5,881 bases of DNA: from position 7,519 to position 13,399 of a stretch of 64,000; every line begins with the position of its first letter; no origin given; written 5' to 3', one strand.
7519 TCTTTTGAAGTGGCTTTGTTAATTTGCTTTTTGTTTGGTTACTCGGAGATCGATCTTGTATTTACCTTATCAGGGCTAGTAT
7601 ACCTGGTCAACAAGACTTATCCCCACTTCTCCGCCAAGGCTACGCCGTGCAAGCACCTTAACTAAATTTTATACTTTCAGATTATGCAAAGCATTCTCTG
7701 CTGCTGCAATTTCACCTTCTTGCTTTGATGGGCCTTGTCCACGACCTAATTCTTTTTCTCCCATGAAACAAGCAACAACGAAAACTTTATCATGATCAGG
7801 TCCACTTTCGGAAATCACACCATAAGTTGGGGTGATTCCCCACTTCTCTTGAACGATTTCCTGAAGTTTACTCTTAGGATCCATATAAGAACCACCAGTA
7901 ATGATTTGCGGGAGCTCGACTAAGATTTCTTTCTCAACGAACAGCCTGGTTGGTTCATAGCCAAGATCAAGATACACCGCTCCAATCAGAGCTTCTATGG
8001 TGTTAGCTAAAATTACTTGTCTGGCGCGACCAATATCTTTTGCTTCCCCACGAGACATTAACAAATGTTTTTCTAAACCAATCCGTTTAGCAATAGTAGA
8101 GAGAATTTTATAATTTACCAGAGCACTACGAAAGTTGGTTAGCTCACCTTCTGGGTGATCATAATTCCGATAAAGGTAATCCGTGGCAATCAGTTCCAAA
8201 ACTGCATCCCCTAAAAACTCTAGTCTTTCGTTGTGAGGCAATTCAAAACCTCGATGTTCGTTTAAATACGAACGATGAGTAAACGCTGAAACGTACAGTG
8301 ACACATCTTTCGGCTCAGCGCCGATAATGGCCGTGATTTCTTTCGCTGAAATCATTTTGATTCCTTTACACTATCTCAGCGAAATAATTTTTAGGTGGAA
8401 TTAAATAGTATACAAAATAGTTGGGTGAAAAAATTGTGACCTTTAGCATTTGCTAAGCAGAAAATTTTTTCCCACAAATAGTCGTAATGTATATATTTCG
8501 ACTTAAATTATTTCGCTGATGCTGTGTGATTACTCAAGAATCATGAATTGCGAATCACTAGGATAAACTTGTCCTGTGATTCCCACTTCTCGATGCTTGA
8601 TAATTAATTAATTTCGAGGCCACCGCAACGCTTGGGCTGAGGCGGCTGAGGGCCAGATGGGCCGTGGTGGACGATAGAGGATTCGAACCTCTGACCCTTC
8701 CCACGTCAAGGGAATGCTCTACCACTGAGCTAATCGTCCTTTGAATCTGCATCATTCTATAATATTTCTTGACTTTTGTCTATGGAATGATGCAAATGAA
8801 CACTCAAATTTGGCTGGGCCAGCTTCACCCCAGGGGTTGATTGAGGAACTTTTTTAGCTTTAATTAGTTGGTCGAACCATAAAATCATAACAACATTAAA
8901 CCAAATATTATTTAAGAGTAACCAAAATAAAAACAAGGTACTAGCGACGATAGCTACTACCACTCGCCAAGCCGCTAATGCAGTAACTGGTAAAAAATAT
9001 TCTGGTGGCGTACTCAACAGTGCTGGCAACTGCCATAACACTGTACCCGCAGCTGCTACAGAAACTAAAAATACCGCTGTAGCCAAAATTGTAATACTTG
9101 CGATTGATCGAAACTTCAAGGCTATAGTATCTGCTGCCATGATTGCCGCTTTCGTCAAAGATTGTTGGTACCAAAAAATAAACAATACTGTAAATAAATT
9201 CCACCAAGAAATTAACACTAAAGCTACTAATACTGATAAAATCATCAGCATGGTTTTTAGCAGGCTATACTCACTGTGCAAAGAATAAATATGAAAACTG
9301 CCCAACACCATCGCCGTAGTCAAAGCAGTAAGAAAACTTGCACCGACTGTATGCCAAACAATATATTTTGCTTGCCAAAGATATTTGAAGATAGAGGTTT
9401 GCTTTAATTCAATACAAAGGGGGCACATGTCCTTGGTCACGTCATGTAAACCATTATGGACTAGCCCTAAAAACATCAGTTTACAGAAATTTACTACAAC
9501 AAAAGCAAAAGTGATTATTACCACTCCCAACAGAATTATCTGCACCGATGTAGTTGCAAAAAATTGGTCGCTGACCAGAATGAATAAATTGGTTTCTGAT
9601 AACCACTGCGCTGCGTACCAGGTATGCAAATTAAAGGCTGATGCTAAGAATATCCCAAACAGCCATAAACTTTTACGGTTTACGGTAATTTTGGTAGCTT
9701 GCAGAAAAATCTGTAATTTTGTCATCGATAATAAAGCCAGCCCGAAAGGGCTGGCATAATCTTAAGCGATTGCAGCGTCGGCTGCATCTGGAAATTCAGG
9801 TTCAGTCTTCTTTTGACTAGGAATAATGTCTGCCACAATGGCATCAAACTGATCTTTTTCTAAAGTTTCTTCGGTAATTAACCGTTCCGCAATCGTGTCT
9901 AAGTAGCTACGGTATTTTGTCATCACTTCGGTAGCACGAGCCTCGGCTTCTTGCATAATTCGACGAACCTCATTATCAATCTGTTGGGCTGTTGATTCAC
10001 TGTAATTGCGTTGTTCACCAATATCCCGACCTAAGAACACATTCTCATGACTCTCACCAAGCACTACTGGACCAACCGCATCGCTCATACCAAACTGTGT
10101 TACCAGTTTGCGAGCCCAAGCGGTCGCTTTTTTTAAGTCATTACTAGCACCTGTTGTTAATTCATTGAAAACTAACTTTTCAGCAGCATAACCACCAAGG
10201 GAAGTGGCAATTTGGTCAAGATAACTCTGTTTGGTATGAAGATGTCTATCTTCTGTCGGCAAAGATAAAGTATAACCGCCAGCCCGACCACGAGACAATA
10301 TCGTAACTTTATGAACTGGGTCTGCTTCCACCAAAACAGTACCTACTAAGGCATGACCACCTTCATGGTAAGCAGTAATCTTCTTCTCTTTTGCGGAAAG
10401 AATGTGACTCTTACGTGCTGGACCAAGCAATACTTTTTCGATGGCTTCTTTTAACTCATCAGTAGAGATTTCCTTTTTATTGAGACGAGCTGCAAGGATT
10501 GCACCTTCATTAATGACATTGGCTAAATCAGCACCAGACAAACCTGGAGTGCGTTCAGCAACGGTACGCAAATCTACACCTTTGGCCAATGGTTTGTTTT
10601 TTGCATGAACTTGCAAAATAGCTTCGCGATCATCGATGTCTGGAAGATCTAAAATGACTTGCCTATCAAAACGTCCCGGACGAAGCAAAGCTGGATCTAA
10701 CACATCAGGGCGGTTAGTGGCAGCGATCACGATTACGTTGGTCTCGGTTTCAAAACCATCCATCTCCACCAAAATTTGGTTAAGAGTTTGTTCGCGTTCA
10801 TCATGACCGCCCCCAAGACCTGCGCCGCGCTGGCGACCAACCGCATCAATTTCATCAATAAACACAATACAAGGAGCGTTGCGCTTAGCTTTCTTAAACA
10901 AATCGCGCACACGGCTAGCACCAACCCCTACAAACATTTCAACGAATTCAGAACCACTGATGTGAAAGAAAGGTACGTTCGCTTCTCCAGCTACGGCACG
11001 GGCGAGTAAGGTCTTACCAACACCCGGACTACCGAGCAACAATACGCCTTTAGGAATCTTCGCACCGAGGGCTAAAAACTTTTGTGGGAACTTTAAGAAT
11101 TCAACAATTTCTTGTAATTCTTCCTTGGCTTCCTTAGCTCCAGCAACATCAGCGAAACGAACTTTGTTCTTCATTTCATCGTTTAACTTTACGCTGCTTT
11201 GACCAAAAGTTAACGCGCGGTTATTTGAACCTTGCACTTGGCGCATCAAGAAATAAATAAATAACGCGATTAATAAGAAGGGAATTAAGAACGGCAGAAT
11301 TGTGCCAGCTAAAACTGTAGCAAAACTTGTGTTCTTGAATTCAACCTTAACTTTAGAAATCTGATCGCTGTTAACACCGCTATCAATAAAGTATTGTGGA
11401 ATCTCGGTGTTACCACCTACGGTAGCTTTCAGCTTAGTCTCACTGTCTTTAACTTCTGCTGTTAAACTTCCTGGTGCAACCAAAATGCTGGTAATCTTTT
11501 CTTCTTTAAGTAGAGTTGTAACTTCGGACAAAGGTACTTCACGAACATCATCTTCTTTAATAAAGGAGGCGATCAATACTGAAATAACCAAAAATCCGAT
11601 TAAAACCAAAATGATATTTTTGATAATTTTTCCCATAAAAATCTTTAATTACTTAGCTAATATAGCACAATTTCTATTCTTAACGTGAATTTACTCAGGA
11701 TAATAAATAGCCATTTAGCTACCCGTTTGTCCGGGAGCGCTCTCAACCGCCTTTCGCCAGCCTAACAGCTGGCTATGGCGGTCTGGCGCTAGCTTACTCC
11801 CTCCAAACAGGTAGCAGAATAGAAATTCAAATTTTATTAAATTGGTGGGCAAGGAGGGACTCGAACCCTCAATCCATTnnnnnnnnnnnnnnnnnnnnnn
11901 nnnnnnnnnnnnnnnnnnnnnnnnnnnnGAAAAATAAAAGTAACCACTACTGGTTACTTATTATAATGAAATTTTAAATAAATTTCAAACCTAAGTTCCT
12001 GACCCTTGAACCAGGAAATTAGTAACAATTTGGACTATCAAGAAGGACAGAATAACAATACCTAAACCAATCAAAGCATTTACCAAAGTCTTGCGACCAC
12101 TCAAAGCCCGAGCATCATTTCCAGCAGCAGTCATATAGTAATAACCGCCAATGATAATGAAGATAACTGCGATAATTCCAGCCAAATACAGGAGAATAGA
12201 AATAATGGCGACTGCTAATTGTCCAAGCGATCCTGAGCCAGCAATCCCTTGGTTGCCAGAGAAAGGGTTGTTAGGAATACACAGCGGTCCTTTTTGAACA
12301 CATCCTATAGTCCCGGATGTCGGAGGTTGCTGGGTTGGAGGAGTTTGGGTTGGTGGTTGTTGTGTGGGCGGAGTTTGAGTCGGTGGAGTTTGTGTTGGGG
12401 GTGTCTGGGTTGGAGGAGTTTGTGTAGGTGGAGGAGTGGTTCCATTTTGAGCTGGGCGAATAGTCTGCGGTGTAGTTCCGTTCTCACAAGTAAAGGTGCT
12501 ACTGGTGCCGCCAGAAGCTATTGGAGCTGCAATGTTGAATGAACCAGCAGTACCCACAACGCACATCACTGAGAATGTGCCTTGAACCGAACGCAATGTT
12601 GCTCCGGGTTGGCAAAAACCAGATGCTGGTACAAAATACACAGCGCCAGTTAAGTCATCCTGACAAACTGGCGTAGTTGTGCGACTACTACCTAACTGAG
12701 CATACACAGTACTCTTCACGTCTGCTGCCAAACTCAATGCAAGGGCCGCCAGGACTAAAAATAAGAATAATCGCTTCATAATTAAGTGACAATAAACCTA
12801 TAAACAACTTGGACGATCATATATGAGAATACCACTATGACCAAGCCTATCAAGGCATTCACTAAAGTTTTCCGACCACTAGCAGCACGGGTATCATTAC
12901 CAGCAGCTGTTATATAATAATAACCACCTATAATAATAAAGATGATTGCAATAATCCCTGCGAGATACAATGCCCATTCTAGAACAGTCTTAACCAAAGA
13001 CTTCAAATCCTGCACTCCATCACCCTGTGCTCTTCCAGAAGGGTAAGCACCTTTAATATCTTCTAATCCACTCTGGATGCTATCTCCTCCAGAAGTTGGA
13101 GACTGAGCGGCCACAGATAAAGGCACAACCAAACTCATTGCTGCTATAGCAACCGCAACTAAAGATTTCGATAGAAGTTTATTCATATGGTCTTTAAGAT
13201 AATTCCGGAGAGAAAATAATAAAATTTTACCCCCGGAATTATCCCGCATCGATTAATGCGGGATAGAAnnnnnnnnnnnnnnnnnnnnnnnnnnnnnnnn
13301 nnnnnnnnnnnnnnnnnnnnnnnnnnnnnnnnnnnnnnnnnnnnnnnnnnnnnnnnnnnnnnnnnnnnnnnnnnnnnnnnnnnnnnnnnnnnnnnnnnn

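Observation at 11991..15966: Tandem array of seven divergent paralogs that share a TrbC/VirB2-like two-helix C-terminal domain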

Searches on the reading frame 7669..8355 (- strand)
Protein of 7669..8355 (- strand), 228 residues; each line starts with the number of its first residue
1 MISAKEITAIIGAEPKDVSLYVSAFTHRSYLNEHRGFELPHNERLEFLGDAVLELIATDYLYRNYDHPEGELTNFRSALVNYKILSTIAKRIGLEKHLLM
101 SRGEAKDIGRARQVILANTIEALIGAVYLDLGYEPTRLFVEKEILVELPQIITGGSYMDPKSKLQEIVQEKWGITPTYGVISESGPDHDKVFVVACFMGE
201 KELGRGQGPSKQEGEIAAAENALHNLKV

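Call 8: search_protein_families(library=pfam, proteins=[window:7669-8355:-], max_evalue=0.001)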
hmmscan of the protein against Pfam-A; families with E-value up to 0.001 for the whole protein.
window:7669-8355:- (228 aa): 4 families
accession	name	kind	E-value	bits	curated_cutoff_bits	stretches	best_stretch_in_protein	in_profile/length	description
PF14622.11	Ribonucleas_3_3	-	5.7e-37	127.2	35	1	19-147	3-127/128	Ribonuclease-III-like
PF00636.31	Ribonuclease_3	-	4.8e-24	85.5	27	1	43-132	1-102/102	Ribonuclease III domain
PF00035.32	dsrm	-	3.9e-17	63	23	1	160-226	1-66/66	Double-stranded RNA binding motif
PF22935.1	RM44_endonuclase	-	6.8e-07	29.9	27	1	15-126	17-138/139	Large ribosomal subunit protein mL44, endonuclease domain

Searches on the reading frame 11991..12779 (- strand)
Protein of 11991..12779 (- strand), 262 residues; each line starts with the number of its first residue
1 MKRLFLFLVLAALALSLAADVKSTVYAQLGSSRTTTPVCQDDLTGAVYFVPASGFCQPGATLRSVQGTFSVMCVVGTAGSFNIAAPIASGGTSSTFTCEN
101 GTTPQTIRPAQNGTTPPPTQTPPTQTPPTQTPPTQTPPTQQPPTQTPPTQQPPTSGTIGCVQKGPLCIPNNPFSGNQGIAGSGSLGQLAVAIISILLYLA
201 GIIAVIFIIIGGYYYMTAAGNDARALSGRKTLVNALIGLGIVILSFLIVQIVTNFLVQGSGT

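Call 3: search_protein_families(library=pfam, proteins=[window:11991-12779:-], max_evalue=1)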
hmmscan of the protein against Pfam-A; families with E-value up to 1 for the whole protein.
window:11991-12779:- (262 aa): 5 families
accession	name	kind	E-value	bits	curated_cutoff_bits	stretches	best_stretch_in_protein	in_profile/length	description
PF18895.5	T4SS_pilin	-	3.9e-06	27.3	26.6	1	183-251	3-70/71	Type IV secretion system pilin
PF02095.21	Extensin_1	-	4.4e-05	23.8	105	1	117-154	4-41/171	Extensin-like protein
PF19607.4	DUF6112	-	0.15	12.4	25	1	178-246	9-72/88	Family of unknown function (DUF6112)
PF24003.1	DUF7319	-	0.3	10.9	27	1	180-254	111-170/205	Domain of unknown function (DUF7319)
PF04956.18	TrbC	-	0.59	10.8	27.9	1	183-245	35-91/98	TrbC/VIRB2 pilin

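Call 4: search_protein_families(library=ncbifam, proteins=[window:11991-12779:-], max_evalue=1)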
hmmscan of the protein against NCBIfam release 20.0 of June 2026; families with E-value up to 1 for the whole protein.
window:11991-12779:- (262 aa): 5 families
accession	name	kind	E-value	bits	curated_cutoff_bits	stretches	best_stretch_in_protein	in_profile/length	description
NF045849.1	ICE_MMCAP2_0565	equivalog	9.8e-07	28.4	40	1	190-255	14-79/80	Mbov_0395 family pilin-like conjugal transfer protein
NF040983.1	BimA_second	exception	0.038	12.8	600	1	104-158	96-150/381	trimeric autotransporter actin-nucleating factor BimA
NF033761.1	gliding_GltJ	equivalog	0.048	12.7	450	1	88-157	384-452/671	adventurous gliding motility protein GltJ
NF052479.1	LevoglcsnDh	equivalog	0.12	11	650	1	169-206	169-208/386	levoglucosan dehydrogenase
NF045994.1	MAG4530_fam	subfamily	0.43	9.4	50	1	190-258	26-94/441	MAG4530 family protein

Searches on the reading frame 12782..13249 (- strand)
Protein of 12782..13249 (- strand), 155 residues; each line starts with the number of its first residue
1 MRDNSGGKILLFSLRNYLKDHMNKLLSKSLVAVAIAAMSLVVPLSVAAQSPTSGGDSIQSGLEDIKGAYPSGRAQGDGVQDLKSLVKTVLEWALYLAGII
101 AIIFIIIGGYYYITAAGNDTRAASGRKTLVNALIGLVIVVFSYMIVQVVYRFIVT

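Call 3: search_protein_families(library=pfam, proteins=[window:12782-13249:-], max_evalue=1)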
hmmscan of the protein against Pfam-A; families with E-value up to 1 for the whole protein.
window:12782-13249:- (155 aa): 5 families
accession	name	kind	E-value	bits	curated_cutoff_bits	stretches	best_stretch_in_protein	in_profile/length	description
PF18895.5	T4SS_pilin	-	5.9e-11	42.7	26.6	1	82-149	5-71/71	Type IV secretion system pilin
PF04956.18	TrbC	-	2e-05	25.1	27.9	1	74-147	30-96/98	TrbC/VIRB2 pilin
PF09679.15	TraQ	-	0.017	15.8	25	1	85-132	31-76/94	Type-F conjugative transfer system pilin chaperone (TraQ)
PF10320.15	7TM_GPCR_Srsx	-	0.039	13.8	24.1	1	85-154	141-211/257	Serpentine type 7TM GPCR chemoreceptor Srsx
PF01578.25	Cytochrom_C_asm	-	0.2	11.7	29.9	1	101-150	161-208/212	Cytochrome C assembly protein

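Call 4: search_protein_families(library=ncbifam, proteins=[window:12782-13249:-], max_evalue=1)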
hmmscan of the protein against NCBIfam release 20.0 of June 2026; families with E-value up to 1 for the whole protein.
window:12782-13249:- (155 aa): 6 families
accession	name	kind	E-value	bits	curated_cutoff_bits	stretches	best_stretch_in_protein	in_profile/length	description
NF045849.1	ICE_MMCAP2_0565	equivalog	4.4e-10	39.1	40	1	80-152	7-79/80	Mbov_0395 family pilin-like conjugal transfer protein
TIGR04205.1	classIII_w_PIP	hypoth_equivalog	0.025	14.6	65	1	90-120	7-35/67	class III signal peptide domain-containing protein, archaeosortase D/PIP-CTERM system-associated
TIGR02741.1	TraQ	equivalog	0.029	14.6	111.6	1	83-115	29-61/93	type-F conjugative transfer system pilin chaperone TraQ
NF010287.0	PRK13727.1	equivalog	0.057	13.4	105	1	85-115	32-62/82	type-F conjugative transfer system pilin chaperone TraQ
NF041560.1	T6SS_Burk_ExIF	subfamily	0.55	9.9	90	1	83-149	122-184/234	putative type VI secretion system effector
NF046000.1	MAG1210_fam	subfamily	0.66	8.6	275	1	82-149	55-120/550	MAG1210 family protein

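Call 14: find_encoding_contigs(protein=window:12782-13249:-, flank=10000, max_places=6)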
Protein window:12782-13249:- (155 aa): 2 contigs read that carry it; 2 places shown.
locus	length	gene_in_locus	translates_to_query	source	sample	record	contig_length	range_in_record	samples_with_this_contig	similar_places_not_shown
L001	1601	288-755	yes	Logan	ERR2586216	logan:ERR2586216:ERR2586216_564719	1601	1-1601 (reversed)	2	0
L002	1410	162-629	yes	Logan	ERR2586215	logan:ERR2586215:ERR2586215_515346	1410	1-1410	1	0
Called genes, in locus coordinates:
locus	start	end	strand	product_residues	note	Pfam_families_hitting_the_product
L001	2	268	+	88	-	?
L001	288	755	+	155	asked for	PF04956:TrbC (faint), PF18895:T4SS_pilin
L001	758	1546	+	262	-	PF18895:T4SS_pilin (weak)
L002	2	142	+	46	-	?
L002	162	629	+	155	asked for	PF04956:TrbC (faint), PF18895:T4SS_pilin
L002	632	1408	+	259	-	?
